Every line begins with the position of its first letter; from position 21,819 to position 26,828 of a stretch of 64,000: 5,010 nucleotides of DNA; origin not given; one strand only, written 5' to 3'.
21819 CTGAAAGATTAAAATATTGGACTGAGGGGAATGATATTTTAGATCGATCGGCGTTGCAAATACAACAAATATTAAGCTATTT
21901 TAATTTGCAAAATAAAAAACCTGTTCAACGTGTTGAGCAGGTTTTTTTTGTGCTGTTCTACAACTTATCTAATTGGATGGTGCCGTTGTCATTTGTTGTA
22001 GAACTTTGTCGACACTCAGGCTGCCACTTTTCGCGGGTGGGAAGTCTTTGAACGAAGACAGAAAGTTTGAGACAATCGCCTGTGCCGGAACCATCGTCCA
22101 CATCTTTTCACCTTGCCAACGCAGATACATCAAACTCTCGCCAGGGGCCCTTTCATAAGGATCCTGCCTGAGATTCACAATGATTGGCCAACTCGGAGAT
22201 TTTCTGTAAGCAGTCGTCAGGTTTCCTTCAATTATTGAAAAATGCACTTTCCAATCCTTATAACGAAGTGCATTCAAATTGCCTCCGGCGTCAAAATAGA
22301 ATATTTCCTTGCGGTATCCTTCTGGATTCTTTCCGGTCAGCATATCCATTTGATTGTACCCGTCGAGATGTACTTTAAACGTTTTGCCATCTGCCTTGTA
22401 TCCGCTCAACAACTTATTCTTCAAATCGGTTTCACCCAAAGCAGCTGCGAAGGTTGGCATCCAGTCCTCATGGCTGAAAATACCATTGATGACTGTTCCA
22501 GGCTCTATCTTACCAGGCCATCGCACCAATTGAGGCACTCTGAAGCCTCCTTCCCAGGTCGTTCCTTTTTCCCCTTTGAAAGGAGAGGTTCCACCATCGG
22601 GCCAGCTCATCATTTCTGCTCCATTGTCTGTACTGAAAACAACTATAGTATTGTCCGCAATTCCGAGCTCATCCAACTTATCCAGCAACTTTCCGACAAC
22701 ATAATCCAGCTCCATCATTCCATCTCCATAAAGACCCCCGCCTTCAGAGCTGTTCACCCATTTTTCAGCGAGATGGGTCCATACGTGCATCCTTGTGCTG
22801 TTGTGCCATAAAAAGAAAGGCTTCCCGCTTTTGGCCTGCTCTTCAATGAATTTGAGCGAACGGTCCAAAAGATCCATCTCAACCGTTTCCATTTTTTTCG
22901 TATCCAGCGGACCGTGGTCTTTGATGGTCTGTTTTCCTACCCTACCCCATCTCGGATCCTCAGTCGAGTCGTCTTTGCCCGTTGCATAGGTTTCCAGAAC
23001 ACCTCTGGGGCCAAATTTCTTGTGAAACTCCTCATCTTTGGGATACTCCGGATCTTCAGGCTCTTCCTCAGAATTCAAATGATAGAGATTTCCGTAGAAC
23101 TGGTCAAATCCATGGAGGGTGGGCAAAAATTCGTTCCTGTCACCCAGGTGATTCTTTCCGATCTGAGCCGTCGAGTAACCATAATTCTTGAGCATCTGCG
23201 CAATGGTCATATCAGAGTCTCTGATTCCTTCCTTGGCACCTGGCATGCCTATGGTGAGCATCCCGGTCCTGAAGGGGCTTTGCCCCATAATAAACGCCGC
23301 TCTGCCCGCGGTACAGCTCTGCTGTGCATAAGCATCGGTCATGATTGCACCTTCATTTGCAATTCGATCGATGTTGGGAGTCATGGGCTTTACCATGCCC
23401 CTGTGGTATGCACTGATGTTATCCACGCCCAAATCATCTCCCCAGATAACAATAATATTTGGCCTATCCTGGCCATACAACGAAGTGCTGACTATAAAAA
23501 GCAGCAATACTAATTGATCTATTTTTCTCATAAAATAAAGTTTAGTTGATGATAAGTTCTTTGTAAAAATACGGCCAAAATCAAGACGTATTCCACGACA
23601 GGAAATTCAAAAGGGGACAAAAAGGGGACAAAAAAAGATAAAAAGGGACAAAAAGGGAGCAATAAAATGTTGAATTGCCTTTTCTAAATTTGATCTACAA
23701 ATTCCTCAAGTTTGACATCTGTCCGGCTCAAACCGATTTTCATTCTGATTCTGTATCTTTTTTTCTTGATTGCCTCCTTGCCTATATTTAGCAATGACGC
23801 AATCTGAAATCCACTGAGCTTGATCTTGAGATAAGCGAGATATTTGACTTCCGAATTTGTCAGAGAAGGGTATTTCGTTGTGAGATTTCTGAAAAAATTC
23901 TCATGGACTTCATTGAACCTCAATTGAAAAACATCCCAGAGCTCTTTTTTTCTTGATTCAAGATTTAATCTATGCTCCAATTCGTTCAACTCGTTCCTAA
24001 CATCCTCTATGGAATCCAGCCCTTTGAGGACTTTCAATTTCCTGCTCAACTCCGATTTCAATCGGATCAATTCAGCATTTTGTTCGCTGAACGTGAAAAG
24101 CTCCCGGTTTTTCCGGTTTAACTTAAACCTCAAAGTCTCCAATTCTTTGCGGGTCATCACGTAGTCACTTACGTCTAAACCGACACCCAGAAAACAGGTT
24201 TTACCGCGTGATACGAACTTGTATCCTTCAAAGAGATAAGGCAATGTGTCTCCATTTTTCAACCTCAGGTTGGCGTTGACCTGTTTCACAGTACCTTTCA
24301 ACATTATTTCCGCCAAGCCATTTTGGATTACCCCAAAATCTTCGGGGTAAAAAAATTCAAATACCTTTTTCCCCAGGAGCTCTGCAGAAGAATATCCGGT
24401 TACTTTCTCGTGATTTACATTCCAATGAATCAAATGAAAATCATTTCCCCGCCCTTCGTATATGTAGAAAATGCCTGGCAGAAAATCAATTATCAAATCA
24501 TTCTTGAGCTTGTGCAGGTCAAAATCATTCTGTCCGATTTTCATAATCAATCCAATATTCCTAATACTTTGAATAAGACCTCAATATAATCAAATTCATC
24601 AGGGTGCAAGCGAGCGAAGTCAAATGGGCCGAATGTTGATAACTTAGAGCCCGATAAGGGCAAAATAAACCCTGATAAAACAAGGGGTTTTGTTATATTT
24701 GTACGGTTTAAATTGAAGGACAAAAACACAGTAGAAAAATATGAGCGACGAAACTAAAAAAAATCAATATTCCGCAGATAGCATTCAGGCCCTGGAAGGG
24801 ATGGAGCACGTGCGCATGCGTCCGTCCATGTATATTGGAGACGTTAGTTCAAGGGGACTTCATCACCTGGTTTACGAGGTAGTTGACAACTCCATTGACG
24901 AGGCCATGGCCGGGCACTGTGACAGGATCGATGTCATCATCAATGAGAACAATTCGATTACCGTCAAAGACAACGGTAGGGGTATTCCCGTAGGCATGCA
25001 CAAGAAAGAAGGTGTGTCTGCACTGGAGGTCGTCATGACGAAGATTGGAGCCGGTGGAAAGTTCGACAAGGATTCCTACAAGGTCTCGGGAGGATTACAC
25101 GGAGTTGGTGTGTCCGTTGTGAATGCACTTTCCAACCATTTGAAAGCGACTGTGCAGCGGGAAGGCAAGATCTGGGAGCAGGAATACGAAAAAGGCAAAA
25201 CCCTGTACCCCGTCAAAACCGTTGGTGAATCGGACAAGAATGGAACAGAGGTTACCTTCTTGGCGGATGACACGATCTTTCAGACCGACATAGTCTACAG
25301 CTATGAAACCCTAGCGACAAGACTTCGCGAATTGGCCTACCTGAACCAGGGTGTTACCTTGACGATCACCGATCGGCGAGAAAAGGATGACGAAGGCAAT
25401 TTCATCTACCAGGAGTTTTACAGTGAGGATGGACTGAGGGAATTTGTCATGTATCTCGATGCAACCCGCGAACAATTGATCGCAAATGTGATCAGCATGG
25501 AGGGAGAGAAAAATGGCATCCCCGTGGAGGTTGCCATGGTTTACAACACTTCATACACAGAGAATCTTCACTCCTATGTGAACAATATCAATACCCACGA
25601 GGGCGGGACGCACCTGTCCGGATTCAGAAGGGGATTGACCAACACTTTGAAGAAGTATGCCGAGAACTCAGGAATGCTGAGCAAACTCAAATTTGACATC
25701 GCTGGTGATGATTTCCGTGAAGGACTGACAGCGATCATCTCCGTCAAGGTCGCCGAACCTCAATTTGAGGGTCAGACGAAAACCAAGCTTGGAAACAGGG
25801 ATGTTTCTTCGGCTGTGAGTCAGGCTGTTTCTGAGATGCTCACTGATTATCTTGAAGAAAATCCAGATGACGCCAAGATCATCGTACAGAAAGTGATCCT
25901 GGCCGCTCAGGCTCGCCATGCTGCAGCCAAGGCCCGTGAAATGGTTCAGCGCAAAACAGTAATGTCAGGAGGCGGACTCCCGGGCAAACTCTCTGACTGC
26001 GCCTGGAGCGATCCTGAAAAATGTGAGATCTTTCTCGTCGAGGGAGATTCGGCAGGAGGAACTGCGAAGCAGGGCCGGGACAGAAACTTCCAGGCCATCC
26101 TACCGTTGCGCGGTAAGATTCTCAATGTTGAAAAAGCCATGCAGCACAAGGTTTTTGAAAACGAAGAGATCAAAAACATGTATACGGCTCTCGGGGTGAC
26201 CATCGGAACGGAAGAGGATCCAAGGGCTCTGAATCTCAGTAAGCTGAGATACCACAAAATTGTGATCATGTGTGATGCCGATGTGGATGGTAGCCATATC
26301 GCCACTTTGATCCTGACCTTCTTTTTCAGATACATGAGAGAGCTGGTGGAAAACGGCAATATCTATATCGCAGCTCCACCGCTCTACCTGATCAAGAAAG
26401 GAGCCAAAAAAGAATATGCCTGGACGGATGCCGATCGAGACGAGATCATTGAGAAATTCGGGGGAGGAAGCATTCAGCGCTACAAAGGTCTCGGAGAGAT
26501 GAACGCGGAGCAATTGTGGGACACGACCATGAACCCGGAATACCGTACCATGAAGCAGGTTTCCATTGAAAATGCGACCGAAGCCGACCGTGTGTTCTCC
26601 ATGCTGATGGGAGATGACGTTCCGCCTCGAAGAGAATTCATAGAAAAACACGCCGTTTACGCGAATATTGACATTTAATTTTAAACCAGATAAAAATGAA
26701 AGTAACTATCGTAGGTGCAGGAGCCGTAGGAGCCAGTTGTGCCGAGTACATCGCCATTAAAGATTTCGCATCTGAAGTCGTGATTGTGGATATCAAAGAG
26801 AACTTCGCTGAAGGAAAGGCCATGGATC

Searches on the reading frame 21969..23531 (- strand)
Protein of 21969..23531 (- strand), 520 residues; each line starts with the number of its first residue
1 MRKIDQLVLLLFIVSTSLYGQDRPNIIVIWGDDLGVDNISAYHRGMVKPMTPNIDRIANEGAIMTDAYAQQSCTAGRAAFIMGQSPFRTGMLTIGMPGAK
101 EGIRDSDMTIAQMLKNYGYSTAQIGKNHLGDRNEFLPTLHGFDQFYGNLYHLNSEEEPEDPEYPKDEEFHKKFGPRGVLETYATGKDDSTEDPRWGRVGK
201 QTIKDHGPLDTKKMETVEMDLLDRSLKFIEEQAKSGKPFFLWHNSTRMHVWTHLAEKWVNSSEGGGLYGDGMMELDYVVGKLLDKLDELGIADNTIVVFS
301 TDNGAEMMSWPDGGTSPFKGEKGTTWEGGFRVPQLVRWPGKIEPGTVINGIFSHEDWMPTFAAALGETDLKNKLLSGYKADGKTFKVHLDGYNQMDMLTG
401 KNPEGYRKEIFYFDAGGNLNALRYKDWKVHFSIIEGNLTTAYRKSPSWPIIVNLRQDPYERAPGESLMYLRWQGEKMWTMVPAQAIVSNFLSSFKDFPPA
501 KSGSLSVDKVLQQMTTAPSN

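Call 7: search_protein_families(library=pfam, proteins=[window:21969-23531:-])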
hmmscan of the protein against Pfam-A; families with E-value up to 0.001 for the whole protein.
window:21969-23531:- (520 aa): 3 families
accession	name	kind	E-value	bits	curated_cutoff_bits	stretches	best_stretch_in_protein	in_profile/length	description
PF00884.28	Sulfatase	-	1.4e-51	176.1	25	1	24-366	1-300/301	Sulfatase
PF14707.11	Sulfatase_C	-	4.8e-05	24.4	30.9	1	408-463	4-70/127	C-terminal region of aryl-sulfatase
PF16347.10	SGSH_C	-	8.3e-05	23.2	29.3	0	324-366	10-52/154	N-sulphoglucosamine sulphohydrolase, C-terminal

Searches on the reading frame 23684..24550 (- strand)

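Call 7: search_protein_families(library=pfam, proteins=[window:23684-24550:-])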
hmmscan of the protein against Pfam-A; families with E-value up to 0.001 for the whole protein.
window:23684-24550:- (288 aa): 2 families
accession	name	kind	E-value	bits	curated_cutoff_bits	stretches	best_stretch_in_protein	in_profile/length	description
PF13426.13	PAS_9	-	7.1e-08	33.1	27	1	36-128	9-102/103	PAS domain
PF08447.18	PAS_3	-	4e-07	30.6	25.6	1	41-104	2-67/89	PAS fold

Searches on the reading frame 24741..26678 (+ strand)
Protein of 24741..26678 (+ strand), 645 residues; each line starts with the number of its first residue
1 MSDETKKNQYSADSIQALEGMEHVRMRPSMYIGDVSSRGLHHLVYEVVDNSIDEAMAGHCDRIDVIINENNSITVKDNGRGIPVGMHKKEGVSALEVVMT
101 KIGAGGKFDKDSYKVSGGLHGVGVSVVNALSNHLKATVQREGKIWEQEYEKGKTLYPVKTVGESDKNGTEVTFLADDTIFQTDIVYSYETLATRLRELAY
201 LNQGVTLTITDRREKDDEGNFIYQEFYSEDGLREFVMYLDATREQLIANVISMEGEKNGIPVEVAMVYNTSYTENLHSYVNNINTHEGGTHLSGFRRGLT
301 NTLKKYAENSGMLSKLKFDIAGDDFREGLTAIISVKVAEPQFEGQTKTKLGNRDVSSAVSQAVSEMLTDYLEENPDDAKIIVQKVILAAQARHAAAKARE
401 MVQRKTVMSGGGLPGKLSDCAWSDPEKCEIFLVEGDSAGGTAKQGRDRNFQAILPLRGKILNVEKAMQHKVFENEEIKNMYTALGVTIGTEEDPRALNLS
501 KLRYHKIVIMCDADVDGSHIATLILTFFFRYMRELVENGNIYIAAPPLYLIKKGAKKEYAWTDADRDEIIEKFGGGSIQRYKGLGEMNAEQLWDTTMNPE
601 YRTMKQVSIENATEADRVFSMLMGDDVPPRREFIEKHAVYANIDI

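Call 7: search_protein_families(library=pfam, proteins=[window:24741-26678:+])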
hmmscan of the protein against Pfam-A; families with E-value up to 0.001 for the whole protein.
window:24741-26678:+ (645 aa): 5 families
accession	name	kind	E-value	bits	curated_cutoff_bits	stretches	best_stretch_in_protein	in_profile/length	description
PF00204.31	DNA_gyraseB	-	9.8e-60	201.4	27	1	231-400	1-172/173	DNA gyrase B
PF00986.26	DNA_gyraseB_C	-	1.9e-30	105.2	29.8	1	577-635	5-63/63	DNA gyrase B subunit, carboxyl terminus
PF01751.28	Toprim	-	7.7e-21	74.5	23.1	1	429-544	1-94/96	Toprim domain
PF02518.31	HATPase_c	-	2.2e-18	67.1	26.4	1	37-173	3-105/111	Histidine kinase-, DNA gyrase B-, and HSP90-like ATPase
PF13589.12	HATPase_c_3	-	0.00065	20.2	25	0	42-123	5-76/137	Histidine kinase-, DNA gyrase B-, and HSP90-like ATPase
